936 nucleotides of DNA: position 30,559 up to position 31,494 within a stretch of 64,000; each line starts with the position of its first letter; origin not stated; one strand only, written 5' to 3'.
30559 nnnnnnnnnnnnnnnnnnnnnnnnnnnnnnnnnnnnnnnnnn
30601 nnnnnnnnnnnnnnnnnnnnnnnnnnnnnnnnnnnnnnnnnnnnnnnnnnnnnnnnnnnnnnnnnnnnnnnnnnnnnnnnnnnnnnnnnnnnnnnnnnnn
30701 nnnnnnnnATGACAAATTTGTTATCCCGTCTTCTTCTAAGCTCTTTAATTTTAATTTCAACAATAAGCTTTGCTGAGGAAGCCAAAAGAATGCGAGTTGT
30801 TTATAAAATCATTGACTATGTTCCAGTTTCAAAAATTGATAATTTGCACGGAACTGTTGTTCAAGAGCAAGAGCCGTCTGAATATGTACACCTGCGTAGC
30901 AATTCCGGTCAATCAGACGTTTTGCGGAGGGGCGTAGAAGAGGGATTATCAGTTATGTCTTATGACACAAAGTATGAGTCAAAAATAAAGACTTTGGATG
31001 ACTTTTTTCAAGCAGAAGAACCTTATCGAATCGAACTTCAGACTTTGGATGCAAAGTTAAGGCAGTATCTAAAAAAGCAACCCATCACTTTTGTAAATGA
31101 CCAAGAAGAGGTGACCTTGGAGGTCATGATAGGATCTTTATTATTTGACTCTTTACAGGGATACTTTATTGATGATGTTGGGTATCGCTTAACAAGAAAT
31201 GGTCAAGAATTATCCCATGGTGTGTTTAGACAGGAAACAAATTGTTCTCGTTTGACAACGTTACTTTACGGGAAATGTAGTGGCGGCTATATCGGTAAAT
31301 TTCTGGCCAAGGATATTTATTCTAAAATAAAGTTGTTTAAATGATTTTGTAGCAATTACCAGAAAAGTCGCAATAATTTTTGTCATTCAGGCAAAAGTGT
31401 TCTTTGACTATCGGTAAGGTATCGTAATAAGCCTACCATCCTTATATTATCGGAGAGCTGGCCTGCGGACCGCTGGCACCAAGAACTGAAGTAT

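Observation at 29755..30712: C-terminal toxin domain after the DPxGH cleavage site is a glycine-zipper-rich domain of unknown family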

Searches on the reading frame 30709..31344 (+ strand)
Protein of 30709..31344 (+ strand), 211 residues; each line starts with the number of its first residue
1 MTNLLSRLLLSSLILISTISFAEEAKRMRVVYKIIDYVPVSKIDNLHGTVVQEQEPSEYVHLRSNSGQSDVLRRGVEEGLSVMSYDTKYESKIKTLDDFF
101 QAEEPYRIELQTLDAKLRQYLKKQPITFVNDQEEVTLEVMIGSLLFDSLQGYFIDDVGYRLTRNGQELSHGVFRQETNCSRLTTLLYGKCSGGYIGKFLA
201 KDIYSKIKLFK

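Call 7: search_protein_families(library=pfam, proteins=[window:30709-31341:+], max_evalue=1)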
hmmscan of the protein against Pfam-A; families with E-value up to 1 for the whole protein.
window:30709-31341:+ (211 aa): 1 family
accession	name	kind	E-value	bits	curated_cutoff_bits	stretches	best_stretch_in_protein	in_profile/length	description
PF21690.3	MJ1010-like_2nd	-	0.038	14.7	27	1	87-135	30-75/91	Uncharacterized ATP-binding protein MJ1010-like, C-terminal domain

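Call 8: search_protein_families(library=ncbifam, proteins=[window:30709-31341:+], max_evalue=1)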
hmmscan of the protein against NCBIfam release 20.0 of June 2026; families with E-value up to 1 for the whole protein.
window:30709-31341:+ (211 aa): 1 family
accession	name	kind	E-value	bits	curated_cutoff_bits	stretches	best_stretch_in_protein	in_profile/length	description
NF007508.0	PRK10106.1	equivalog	0.13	12.2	87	0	9-72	8-62/72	multiple antibiotic resistance protein MarB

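Call 51: find_encoding_contigs(protein=window:30709-31344:+, flank=3000, max_places=5)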
Protein window:30709-31344:+ (211 aa): 3 contigs read that carry it; 1 place shown.
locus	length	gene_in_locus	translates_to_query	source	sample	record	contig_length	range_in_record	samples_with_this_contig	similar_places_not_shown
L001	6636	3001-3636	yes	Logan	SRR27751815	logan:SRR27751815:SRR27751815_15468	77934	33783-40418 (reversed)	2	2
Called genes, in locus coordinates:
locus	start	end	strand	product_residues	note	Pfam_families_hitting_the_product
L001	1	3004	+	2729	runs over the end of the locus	PF03534:SpvB, PF05593:RHS_repeat (faint), PF13517:FG-GAP_3, PF12256:TcdB_toxin_midN, PF20041:DUF6443 (weak), PF25023:TEN_YD-shell, PF00041:fn3 (weak), PF25023:TEN_YD-shell, +1 more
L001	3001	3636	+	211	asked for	-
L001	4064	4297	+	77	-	PF02604:PhdYeFM_antitox (weak)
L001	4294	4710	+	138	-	PF01850:PIN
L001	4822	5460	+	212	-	PF00932:LTD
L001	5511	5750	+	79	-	PF02604:PhdYeFM_antitox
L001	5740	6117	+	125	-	PF01850:PIN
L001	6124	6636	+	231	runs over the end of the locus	-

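Call 60: find_homologous_proteins(query=window:30709-31341:+)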
Query window:30709-31341:+ (211 aa): 3 proteins with E <= 0.001 among 1824 candidates.
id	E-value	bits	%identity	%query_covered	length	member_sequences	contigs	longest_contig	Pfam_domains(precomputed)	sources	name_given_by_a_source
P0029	6.4e-132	455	100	100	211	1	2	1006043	-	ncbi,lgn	ncbi:MAG: hypothetical protein AB7S78_03765 [Candidatus Omnitrophota bacterium]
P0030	1.3e-83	297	68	100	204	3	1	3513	-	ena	-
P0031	8.4e-77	275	64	99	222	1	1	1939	-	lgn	-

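Call 61: find_encoding_contigs(protein=P0030, flank=4000, max_places=3)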
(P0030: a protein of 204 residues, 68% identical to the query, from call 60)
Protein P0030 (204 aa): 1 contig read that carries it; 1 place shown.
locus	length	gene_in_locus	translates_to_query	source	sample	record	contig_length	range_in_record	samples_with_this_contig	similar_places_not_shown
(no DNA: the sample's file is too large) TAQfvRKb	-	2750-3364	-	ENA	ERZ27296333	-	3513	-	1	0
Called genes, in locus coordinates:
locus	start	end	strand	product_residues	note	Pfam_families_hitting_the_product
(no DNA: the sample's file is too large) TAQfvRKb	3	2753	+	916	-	?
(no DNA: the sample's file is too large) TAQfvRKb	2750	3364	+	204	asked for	-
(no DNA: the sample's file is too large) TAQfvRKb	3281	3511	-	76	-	?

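Call 62: find_encoding_contigs(protein=P0031, flank=4000, max_places=3)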
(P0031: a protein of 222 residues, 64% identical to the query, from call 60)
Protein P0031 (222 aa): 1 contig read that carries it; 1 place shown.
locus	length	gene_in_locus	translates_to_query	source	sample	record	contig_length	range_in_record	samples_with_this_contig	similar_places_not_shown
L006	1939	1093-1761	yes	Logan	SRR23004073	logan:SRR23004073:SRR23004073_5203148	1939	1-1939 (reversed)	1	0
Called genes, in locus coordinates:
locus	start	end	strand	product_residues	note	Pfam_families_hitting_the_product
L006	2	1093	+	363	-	?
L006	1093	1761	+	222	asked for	-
